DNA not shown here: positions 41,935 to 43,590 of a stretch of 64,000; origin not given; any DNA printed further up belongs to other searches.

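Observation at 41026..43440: UDP-galactopyranose-mutase-like flavoenzyme fused to a NeuB-type nonulosonic acid synthase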

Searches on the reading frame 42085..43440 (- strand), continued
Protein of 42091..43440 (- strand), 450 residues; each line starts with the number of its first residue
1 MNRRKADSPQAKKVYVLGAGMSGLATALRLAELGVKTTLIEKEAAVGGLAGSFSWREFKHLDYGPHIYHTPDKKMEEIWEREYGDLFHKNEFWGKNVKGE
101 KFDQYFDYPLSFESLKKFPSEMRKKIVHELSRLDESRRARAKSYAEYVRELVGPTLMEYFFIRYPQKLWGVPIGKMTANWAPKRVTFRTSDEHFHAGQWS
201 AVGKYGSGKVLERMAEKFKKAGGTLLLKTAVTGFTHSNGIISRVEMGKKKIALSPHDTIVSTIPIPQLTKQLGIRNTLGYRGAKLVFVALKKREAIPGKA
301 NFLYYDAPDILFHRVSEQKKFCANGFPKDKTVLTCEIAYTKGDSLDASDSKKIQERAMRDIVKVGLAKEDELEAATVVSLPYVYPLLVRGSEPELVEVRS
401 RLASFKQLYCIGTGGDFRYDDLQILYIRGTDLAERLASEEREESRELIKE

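Call 44: search_solved_structures(query=A4, max_evalue=0.00001, show_alignments=4)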
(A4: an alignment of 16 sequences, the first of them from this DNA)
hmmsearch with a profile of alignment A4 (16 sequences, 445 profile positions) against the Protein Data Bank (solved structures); distinct sequences matched with E-value up to 0.00001: 76 (the best 60 are shown).
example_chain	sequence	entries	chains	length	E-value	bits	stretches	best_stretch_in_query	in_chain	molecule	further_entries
4dsg_A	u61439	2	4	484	6e-23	84.6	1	7-430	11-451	UDP-galactopyranose mutase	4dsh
3gf4_A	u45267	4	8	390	5.6e-20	74.8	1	4-207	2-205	UDP-galactopyranose mutase | Probable UDP-galactopyranose mutase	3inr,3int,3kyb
1wam_A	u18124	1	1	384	8.3e-20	74.2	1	4-207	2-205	UDP-GALACTOPYRANOSE MUTASE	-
2bi7_A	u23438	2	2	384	9e-20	74.1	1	4-207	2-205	UDP-GALACTOPYRANOSE MUTASE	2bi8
4u8k_A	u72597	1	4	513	5.4e-17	64.9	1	8-325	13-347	UDP-galactopyranose mutase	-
3ute_A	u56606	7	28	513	7.6e-17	64.5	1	8-325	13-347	UDP-galactopyranose mutase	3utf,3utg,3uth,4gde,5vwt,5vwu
4u8l_A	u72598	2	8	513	8.4e-17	64.3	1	8-325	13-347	UDP-galactopyranose mutase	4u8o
3uka_A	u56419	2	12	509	9.8e-17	64.1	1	8-323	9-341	UDP-galactopyranose mutase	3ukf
3ukl_A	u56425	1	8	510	9.9e-17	64.1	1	8-323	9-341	UDP-galactopyranose mutase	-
3ukh_A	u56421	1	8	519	1.1e-16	64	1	8-323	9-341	UDP-galactopyranose mutase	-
4u8i_A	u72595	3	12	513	1.1e-16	63.9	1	8-325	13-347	UDP-galactopyranose mutase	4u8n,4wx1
3ukq_A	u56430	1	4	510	4.6e-16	61.9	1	8-322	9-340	UDP-galactopyranose mutase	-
3ukk_A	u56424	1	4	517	4.8e-16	61.8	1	8-323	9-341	UDP-galactopyranose mutase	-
3ukp_A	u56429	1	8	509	1.2e-15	60.6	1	8-319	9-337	UDP-galactopyranose mutase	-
4u8j_A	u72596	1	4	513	1.2e-15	60.5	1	8-325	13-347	UDP-galactopyranose mutase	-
3i6d_A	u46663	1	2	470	4.7e-08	35.5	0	204-408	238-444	Protoporphyrinogen oxidase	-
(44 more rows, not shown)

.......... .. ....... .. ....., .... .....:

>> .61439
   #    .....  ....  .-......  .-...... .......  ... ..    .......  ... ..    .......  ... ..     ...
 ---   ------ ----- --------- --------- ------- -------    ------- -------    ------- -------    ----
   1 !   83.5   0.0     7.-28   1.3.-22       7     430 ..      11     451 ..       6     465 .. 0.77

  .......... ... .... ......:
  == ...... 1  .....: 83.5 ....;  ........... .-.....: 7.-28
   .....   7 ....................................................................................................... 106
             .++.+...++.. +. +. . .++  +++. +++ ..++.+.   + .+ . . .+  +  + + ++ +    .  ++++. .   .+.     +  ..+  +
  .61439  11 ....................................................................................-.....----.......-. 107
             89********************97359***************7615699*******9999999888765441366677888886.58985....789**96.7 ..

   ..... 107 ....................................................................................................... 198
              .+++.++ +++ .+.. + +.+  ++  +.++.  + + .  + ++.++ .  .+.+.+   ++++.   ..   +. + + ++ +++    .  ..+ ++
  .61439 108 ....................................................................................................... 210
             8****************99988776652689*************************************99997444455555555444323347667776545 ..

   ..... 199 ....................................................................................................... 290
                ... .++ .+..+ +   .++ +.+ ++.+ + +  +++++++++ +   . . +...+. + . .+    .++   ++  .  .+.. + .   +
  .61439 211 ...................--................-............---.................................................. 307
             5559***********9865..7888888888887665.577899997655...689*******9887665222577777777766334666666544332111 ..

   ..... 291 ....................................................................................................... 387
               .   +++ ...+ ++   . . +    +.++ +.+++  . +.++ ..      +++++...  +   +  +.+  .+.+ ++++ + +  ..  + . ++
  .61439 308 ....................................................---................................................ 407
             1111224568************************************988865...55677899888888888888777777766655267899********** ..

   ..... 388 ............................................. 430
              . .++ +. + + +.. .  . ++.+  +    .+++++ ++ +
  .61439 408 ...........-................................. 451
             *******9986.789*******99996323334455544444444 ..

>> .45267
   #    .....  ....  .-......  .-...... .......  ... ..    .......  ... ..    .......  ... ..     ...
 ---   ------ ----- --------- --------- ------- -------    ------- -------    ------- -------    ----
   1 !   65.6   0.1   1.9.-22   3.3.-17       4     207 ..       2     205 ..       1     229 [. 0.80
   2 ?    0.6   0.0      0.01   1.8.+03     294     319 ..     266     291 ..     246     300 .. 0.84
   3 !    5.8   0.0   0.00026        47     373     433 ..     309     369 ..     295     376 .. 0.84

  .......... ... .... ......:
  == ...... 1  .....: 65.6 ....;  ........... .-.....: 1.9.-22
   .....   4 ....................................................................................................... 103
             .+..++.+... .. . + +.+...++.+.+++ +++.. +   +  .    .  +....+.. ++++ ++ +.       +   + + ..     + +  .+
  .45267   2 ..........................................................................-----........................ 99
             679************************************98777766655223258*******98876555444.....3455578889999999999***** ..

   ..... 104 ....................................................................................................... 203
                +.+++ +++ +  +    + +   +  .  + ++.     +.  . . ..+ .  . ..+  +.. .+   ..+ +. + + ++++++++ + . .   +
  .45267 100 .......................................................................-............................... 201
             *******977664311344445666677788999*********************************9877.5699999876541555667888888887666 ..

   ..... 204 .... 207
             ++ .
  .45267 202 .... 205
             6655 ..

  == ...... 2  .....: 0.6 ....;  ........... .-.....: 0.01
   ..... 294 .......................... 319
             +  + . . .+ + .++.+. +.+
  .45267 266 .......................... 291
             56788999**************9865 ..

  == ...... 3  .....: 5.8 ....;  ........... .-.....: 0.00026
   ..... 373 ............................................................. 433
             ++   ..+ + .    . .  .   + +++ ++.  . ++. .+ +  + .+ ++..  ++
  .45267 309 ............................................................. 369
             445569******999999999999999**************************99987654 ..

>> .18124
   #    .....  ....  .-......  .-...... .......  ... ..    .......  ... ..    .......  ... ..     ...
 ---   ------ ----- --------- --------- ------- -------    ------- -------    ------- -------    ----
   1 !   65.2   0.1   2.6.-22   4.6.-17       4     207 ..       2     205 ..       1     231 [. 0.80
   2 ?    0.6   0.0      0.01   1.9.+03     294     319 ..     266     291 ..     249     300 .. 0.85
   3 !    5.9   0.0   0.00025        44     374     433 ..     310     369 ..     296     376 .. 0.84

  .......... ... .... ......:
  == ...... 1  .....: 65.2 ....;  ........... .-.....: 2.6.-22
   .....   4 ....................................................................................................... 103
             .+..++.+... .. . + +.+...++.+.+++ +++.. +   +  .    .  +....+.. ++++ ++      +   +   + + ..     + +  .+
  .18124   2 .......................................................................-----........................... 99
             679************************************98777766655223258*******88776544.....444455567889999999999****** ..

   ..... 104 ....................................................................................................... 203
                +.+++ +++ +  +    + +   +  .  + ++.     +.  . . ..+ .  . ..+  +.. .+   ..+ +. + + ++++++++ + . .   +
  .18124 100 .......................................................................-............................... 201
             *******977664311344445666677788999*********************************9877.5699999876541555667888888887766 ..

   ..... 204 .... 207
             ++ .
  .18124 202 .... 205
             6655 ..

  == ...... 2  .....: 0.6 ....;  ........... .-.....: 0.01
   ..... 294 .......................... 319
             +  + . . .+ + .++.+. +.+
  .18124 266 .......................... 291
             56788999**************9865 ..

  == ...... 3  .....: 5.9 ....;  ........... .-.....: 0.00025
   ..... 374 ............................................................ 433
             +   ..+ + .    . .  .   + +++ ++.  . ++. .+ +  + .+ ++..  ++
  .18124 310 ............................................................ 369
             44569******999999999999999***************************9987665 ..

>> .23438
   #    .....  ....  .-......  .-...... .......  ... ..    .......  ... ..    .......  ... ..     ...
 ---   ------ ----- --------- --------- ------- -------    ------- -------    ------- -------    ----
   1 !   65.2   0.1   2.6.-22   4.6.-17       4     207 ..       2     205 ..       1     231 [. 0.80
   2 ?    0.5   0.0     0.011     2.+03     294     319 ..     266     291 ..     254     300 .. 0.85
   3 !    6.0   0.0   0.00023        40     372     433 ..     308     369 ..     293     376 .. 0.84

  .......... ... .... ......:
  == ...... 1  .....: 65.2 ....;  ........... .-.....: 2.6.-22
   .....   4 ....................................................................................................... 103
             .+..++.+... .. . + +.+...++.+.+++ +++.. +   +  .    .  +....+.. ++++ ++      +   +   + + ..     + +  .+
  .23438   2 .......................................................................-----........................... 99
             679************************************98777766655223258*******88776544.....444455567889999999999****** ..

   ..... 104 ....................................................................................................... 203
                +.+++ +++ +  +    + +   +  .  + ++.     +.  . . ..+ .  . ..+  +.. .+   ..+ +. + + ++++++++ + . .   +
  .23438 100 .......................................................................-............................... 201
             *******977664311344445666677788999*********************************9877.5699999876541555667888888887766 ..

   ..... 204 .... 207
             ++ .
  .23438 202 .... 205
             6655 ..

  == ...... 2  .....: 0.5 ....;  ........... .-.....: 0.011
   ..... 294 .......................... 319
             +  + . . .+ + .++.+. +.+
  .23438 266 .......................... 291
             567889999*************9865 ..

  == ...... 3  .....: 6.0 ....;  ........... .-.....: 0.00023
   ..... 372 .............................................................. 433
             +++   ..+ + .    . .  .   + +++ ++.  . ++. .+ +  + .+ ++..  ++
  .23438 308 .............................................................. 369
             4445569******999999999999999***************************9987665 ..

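Call 48: find_encoding_contigs(protein=P0126, flank=8000, max_places=2)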
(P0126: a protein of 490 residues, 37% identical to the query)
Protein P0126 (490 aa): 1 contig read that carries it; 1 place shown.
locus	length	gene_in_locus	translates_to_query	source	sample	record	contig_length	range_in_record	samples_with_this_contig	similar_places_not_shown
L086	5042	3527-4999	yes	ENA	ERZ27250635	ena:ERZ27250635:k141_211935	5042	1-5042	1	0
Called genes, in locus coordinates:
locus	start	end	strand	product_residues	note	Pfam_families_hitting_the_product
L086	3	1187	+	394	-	?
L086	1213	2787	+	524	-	PF02310:B12-binding, PF04055:Radical_SAM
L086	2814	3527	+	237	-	PF00106:adh_short, PF01370:Epimerase, PF13561:adh_short_C2, PF16363:GDP_Man_Dehyd (weak)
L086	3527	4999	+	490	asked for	PF01266:DAO, PF01593:Amino_oxidase, PF03486:HI0933_like (faint), PF13450:NAD_binding_8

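Call 49: find_encoding_contigs(protein=P0159, flank=8000, max_places=2)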
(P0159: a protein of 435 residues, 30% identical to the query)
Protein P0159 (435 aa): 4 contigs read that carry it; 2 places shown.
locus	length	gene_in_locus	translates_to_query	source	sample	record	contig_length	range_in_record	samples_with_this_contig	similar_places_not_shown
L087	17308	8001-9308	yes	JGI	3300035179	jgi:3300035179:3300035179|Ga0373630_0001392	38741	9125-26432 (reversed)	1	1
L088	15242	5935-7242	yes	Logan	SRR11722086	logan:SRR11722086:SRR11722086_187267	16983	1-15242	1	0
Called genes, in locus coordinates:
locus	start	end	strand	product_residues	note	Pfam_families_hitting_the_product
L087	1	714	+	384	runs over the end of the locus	PF13477:Glyco_trans_4_2, PF13439:Glyco_transf_4, PF13579:Glyco_trans_4_4, PF00534:Glycos_transf_1, PF13692:Glyco_trans_1_4, PF13524:Glyco_trans_1_2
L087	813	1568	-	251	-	PF14099:Polysacc_lyase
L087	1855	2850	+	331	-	PF01073:3Beta_HSD, PF01370:Epimerase, PF07993:NAD_binding_4 (faint), PF16363:GDP_Man_Dehyd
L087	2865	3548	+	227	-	PF00483:NTP_transferase, PF12804:NTP_transf_3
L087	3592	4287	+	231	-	PF13641:Glyco_tranf_2_3, PF00535:Glycos_transf_2, PF10111:Glyco_tranf_2_2 (faint)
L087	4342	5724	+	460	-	PF03446:NAD_binding_2 (faint), PF03721:UDPG_MGDP_dh_N, PF03807:F420_oxidored (faint), PF00984:UDPG_MGDP_dh, PF03720:UDPG_MGDP_dh_C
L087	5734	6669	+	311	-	PF01073:3Beta_HSD, PF01370:Epimerase, PF02719:Polysacc_synt_2, PF04321:RmlD_sub_bind, PF13460:NAD_binding_10, PF16363:GDP_Man_Dehyd, PF07993:NAD_binding_4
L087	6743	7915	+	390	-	PF13506:Glyco_transf_21, PF00535:Glycos_transf_2, PF13641:Glyco_tranf_2_3, PF13632:Glyco_trans_2_3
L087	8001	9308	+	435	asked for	PF00070:Pyr_redox (faint), PF00890:FAD_binding_2 (weak), PF01266:DAO, PF01593:Amino_oxidase, PF13450:NAD_binding_8, PF03275:GLF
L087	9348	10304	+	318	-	PF00535:Glycos_transf_2, PF10111:Glyco_tranf_2_2 (faint), PF13506:Glyco_transf_21 (weak), PF13641:Glyco_tranf_2_3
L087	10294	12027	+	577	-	-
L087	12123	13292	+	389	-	PF13439:Glyco_transf_4 (weak), PF13579:Glyco_trans_4_4, PF00534:Glycos_transf_1, PF13692:Glyco_trans_1_4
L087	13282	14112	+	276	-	PF13489:Methyltransf_23, PF01209:Ubie_methyltran (weak), PF07021:MetW (weak), PF08241:Methyltransf_11, PF08242:Methyltransf_12 (weak), PF13649:Methyltransf_25, PF13847:Methyltransf_31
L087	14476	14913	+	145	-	-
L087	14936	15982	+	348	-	PF01041:DegT_DnrJ_EryC1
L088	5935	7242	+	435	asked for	PF00070:Pyr_redox (faint), PF00890:FAD_binding_2 (weak), PF01266:DAO, PF01593:Amino_oxidase, PF13450:NAD_binding_8, PF03275:GLF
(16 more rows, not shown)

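Call 50: find_encoding_contigs(protein=P0143, flank=9000, max_places=1)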
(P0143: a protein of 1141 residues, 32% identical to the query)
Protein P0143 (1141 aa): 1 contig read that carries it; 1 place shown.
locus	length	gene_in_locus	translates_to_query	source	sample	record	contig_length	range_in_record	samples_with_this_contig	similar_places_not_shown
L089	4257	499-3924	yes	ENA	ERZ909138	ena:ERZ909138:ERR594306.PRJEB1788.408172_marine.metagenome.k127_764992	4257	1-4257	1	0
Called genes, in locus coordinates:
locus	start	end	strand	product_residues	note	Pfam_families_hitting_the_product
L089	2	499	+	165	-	?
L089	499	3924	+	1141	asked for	PF01593:Amino_oxidase, PF01946:Thi4 (faint), PF07992:Pyr_redox_2 (faint), PF13450:NAD_binding_8, PF03275:GLF (weak), PF03102:NeuB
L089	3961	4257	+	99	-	?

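Call 51: find_encoding_contigs(protein=P0160, flank=9000, max_places=1)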
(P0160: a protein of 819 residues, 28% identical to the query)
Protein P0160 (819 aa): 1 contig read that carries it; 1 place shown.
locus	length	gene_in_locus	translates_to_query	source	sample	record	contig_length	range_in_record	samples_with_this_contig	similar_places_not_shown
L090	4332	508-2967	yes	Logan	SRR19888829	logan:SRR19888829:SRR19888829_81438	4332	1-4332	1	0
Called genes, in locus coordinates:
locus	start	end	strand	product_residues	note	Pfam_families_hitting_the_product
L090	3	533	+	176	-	?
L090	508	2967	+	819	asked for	PF01593:Amino_oxidase, PF13450:NAD_binding_8, PF03102:NeuB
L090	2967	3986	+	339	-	-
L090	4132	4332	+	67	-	?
